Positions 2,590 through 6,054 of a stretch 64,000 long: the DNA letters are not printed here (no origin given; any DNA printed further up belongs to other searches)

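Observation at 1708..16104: TPS locus 1: divergent tpsA1/tpsB with a co-directional HD-domain (SpoT-type hydrolase fold) gene immediately downstream of tpsA1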

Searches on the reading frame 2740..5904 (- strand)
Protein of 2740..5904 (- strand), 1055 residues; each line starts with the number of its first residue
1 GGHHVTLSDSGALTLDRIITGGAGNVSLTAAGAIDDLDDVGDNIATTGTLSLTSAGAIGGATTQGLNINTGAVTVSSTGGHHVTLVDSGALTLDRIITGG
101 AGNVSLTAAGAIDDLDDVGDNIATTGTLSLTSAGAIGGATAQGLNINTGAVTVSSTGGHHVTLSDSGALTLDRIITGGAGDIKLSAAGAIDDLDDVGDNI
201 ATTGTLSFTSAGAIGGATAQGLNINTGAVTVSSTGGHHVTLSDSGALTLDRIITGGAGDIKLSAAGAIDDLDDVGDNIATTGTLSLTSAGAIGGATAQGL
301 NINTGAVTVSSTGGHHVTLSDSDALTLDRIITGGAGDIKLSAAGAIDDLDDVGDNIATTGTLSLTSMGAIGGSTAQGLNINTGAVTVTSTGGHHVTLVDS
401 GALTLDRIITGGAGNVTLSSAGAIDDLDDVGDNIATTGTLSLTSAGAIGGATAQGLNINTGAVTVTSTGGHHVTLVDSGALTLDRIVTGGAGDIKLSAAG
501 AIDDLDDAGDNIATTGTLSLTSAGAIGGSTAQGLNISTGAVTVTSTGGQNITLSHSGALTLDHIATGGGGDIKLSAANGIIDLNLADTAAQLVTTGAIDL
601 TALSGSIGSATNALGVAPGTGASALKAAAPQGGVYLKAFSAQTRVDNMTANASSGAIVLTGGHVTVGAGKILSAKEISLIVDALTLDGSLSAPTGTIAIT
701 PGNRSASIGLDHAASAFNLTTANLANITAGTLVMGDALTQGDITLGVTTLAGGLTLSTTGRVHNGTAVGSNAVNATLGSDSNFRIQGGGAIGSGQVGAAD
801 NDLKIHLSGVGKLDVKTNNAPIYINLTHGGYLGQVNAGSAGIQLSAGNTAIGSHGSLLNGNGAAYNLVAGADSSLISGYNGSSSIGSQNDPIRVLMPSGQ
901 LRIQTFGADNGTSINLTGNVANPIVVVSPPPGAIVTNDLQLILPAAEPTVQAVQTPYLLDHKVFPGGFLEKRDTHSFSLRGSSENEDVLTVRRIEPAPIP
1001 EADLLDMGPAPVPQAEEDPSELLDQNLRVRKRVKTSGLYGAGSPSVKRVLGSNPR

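Call 82: search_protein_families(library=pfam, proteins=[window:2740-5904:-], max_evalue=0.05)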
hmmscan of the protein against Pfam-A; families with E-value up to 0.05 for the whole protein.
window:2740-5904:- (1055 aa): 2 families
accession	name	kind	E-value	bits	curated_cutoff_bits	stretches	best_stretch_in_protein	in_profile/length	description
PF17945.6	Crystall_4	-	2.6e-05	25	30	0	302-331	28-57/90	Beta/Gamma crystallin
PF19417.4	RnlA_toxin_N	-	0.011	16.4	24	0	147-166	58-77/82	RNase LS, bacterial toxin N-terminal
